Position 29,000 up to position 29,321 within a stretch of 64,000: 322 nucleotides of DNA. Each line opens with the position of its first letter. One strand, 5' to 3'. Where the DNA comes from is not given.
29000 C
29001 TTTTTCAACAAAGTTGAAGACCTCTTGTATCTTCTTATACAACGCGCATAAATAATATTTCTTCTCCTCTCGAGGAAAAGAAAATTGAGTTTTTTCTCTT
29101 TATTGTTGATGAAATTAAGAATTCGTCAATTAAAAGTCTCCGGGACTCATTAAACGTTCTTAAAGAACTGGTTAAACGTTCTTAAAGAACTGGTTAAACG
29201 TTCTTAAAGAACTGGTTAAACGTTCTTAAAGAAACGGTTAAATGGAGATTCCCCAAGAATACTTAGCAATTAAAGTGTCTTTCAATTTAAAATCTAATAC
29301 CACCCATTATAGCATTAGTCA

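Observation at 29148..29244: Repeat core supplies start and stop codons: TTAAATG(G) starts and GAT-GAT-TAA-AC stops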

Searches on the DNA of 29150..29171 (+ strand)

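Call 75: build_rna_model(alignment_id=A2, structure=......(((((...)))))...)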
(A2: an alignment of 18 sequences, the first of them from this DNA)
Model R1 built from alignment A2 (18 sequences, 22 columns); structure: as given.
model positions 22; base pairs 5; branch points 0; effective number of sequences 18; information 1.287 bits per position. Calibrated on 0.2 Mb of random sequence (short: E-values are rough).
structure used (alignment columns):
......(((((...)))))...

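Call 76: search_with_rna_model(model_id=R1, sources=[window, L118, L121, L125, L126, L128, L134, L143, L146, L148, L149], max_evalue=1, filters=default)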
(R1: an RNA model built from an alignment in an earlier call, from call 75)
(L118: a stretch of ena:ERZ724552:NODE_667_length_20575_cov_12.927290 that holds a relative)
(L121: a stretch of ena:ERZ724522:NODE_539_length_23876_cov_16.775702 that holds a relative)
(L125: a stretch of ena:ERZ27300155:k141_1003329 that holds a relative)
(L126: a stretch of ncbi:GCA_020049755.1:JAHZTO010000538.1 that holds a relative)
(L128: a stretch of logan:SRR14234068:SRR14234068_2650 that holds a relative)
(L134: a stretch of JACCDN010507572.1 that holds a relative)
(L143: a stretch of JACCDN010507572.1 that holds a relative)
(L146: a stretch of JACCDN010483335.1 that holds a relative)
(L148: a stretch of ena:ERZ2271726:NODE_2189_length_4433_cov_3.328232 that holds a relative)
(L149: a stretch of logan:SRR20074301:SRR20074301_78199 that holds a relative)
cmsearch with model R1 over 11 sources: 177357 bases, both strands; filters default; matches with E-value up to 1: 69.
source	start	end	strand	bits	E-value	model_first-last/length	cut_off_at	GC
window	61012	61033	-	36.2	2e-05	1-22/22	no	0.45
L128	6284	6305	-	35.7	2.7e-05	1-22/22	no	0.36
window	49735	49756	+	35.5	2.9e-05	1-22/22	no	0.45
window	49757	49778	+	35.5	2.9e-05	1-22/22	no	0.45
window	49779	49800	+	35.5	2.9e-05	1-22/22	no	0.45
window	21067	21088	-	34.5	5e-05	1-22/22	no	0.36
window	8694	8715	-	34.4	5.3e-05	1-22/22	no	0.41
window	8716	8737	-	34.4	5.3e-05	1-22/22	no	0.41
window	8738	8759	-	34.4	5.3e-05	1-22/22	no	0.41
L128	20957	20978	+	34.4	5.3e-05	1-22/22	no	0.41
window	44213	44234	-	34.2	5.8e-05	1-22/22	no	0.36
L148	2033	2054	+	34.2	5.8e-05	1-22/22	no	0.36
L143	4470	4491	+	33.8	7.3e-05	1-22/22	no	0.45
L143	4492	4513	+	33.8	7.3e-05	1-22/22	no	0.45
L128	6306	6327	-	33.7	7.6e-05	1-22/22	no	0.32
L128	20935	20956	+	33.3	9.6e-05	1-22/22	no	0.36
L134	434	455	+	33.1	0.0001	1-22/22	no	0.5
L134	456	477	+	33.1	0.0001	1-22/22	no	0.5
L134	1161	1182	+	30.6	0.00041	1-22/22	no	0.27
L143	4514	4535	+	29.9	0.00057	1-22/22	no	0.55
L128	5112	5133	+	29.9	0.00058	1-22/22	no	0.32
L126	8106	8127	+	28.8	0.001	1-22/22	no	0.45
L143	6350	6371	+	27.4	0.0021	1-22/22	no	0.36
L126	7212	7233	+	25.7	0.0053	1-22/22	no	0.41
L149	946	967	-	25.3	0.0068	1-22/22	no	0.41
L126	7234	7255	+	24.4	0.01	1-22/22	no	0.32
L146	1473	1493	+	24.2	0.012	1-22/22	no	0.48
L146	1494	1514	+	24.2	0.012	1-22/22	no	0.48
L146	1515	1535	+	24.2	0.012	1-22/22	no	0.48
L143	2364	2386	+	24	0.013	1-22/22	no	0.48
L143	2410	2435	+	23.7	0.016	1-22/22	no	0.42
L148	4294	4315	-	23.1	0.022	1-22/22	no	0.32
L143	2387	2409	+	22.6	0.027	1-22/22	no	0.43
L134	7156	7175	-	22.3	0.032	1-22/22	no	0.5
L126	4221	4242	+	21.9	0.04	1-22/22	no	0.27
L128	20022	20043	+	21.2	0.058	1-22/22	no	0.27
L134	5541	5565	+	20.6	0.081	1-22/22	no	0.36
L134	412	433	+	20.4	0.088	1-22/22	no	0.5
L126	20376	20397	+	20.2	0.098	1-22/22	no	0.45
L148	2410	2429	+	19.7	0.13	1-22/22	no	0.45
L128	20849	20870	+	18.3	0.27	1-22/22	no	0.27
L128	14071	14092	+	17.8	0.35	1-22/22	no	0.32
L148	2430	2449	+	17.5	0.4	1-22/22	no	0.4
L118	16104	16120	+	16.6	0.68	1-22/22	no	0.29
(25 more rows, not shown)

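Call 77: search_with_rna_model(model_id=R1, sources=[L002, L003, L007, L008, L009, L011, L017, L018, L019, L020, L024, L026, L027, L028, L030, L032, L034, L036, L039, L040], max_evalue=1, filters=default)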
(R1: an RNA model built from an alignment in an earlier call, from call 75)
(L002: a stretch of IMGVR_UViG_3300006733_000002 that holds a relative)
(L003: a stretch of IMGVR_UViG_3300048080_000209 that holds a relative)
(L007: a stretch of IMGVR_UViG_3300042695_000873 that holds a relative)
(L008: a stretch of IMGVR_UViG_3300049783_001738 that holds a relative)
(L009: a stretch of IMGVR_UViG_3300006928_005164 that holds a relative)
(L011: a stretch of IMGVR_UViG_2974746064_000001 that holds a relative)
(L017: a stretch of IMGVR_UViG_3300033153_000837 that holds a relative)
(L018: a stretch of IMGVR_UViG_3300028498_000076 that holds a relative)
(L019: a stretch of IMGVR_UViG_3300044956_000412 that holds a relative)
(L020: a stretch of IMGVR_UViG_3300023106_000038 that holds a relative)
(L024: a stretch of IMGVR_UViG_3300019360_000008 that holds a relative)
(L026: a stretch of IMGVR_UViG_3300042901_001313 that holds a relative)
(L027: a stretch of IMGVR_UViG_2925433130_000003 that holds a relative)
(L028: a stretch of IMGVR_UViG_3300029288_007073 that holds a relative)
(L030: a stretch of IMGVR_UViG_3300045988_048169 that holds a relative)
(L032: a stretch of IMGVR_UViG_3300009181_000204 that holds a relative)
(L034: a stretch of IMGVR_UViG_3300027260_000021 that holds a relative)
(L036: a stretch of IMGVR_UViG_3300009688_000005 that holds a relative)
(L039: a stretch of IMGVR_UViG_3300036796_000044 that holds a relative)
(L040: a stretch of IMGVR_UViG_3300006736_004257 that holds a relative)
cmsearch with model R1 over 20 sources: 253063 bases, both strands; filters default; matches with E-value up to 1: 0.
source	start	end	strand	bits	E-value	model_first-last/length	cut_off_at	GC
